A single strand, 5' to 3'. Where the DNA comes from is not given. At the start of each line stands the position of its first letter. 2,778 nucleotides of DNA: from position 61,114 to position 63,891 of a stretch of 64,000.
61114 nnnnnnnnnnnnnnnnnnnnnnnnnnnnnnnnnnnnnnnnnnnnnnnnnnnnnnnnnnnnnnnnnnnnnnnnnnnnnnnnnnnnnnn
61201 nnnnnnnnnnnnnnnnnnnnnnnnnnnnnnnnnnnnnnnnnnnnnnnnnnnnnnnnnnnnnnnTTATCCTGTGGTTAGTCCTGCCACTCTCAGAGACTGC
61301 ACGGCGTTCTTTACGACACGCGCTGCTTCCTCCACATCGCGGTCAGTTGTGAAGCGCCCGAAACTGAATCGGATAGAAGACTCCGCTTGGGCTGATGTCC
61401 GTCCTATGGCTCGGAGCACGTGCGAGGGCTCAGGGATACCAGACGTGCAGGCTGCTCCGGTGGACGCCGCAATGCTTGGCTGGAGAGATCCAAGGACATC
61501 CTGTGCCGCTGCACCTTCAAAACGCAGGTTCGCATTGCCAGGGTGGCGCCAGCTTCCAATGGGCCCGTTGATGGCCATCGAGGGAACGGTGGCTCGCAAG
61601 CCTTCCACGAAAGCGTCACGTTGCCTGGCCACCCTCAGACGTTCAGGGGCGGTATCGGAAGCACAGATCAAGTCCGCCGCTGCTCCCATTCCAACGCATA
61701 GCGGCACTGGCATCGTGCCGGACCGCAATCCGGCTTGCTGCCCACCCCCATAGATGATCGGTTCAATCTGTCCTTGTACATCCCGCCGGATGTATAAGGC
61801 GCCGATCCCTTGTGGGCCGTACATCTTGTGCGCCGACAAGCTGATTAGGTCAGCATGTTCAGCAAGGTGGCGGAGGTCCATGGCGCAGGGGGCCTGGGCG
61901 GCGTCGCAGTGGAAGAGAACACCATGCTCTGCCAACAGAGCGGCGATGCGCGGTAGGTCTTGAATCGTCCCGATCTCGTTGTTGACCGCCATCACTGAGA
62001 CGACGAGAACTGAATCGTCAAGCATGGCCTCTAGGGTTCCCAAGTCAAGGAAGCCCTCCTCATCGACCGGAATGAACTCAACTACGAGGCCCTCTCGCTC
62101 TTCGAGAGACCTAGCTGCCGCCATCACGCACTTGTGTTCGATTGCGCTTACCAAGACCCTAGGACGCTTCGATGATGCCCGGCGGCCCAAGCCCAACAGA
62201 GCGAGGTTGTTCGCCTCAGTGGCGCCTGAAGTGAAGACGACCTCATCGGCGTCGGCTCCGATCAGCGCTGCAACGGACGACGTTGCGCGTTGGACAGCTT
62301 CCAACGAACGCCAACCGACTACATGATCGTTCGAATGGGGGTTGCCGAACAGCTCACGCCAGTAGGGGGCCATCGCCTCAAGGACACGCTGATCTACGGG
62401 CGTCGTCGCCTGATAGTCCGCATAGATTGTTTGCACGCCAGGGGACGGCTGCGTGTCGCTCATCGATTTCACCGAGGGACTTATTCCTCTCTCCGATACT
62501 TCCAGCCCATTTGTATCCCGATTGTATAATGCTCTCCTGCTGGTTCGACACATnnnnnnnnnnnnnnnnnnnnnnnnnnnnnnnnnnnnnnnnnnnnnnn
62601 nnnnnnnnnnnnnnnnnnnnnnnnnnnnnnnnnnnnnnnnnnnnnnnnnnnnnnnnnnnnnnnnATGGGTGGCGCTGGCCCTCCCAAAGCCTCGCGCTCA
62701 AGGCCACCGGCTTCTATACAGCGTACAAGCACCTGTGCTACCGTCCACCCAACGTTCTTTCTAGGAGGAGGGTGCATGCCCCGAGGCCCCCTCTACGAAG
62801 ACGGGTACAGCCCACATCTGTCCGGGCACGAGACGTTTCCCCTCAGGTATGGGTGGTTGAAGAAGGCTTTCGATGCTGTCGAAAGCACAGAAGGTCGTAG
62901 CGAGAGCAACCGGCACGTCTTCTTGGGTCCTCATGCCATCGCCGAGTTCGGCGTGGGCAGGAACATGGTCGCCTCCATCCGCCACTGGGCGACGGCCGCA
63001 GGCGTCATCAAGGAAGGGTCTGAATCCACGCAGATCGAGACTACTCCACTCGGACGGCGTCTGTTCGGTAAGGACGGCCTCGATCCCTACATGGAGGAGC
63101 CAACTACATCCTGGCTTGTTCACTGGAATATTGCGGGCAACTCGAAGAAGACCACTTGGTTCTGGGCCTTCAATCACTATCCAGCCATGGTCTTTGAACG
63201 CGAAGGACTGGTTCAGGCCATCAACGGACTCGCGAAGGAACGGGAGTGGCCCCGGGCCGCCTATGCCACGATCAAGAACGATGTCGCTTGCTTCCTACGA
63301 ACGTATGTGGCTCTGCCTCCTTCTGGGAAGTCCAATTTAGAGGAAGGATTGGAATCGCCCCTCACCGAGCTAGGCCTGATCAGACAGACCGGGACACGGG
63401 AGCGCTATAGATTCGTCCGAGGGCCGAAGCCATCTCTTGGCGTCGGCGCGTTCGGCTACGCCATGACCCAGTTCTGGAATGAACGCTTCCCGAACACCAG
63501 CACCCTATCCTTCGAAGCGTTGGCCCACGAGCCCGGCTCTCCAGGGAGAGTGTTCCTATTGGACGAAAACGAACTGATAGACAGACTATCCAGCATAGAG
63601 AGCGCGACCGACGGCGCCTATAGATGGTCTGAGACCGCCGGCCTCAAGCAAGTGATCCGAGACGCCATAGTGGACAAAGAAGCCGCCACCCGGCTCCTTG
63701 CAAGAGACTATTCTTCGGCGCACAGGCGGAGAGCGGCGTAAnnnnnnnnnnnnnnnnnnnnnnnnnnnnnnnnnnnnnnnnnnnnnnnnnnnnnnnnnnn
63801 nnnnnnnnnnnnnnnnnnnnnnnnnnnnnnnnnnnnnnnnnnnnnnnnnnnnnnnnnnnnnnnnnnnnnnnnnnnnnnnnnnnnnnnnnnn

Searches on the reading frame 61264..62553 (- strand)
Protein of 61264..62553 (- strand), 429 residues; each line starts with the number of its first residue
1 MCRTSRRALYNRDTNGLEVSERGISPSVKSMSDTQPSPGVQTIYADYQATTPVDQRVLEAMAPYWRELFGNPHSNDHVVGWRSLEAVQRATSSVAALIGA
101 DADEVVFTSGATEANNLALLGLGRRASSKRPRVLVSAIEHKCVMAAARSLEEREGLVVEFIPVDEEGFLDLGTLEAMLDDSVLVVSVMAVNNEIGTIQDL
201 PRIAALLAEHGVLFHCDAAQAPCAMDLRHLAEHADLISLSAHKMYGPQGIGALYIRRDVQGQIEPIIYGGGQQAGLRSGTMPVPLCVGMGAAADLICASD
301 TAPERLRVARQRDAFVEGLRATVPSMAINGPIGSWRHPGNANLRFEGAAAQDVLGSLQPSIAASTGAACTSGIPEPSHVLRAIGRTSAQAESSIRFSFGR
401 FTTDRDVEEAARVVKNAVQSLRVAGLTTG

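Call 55: search_protein_families(library=pfam, proteins=[window:61264-62553:-], max_evalue=0.001)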
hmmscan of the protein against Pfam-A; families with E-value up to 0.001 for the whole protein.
window:61264-62553:- (429 aa): 5 families
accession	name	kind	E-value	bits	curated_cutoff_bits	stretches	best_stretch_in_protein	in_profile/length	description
PF00266.25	Aminotran_5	-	2e-78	264.4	21.5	1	43-408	1-369/371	Aminotransferase class-V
PF01212.27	Beta_elim_lyase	-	1.9e-08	34.4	27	1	86-258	33-214/288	Beta-eliminating lyase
PF00155.27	Aminotran_1_2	-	4.9e-06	26.4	19.7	1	92-346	49-314/361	Aminotransferase class I and II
PF01041.23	DegT_DnrJ_EryC1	-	0.00015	21.5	19.8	1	92-223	31-151/360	DegT/DnrJ/EryC1/StrS aminotransferase family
PF00282.25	Pyridoxal_deC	-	0.00016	21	27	1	86-257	105-281/375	Pyridoxal-dependent decarboxylase conserved domain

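Call 57: search_protein_families(library=padloc, proteins=[window:61264-62553:-], max_evalue=0.001)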
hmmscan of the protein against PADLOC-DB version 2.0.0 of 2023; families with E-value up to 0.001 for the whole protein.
window:61264-62553:- (429 aa): 2 families
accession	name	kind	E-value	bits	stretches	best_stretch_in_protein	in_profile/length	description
PDLC02759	SspA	-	2.6e-130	433.1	1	44-422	1-374/374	SspA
PDLC02657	DndA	-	2.9e-126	419.7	1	43-417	1-371/372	DndA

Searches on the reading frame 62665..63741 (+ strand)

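Call 55: search_protein_families(library=pfam, proteins=[window:62665-63741:+], max_evalue=0.001)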
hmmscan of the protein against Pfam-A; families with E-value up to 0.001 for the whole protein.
window:62665-63741:+ (358 aa): 1 family
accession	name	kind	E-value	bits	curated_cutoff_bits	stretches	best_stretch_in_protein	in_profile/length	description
PF13182.11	DUF4007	-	3.3e-86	289.4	27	1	52-345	1-284/288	Protein of unknown function (DUF4007)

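Call 57: search_protein_families(library=padloc, proteins=[window:62665-63741:+], max_evalue=0.001)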
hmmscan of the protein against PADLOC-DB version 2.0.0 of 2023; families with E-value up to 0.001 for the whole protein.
window:62665-63741:+ (358 aa): 10 families
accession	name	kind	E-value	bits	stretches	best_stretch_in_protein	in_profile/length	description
PDLC02769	SspB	-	5.6e-106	352.1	1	51-332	2-279/282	SspB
PDLC02768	SspB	-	8.8e-78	259.6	1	53-344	4-290/295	SspB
PDLC02766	SspB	-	2.4e-75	251.5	1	53-333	4-283/285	SspB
PDLC02764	SspB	-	8.1e-56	187.4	1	53-333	2-271/276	SspB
PDLC02760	SspB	-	5.5e-44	148.7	1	52-330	4-268/269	SspB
PDLC02765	SspB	-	9.3e-44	148.6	1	52-336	4-290/292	SspB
PDLC02762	SspB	-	4.7e-35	119.3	1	53-318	4-263/293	SspB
PDLC02767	SspB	-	3.5e-24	84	1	51-331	7-295/295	SspB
PDLC02763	SspB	-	9e-19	66.2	1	52-331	7-263/279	SspB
PDLC02761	SspB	-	1e-17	62.5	1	137-339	112-326/340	SspB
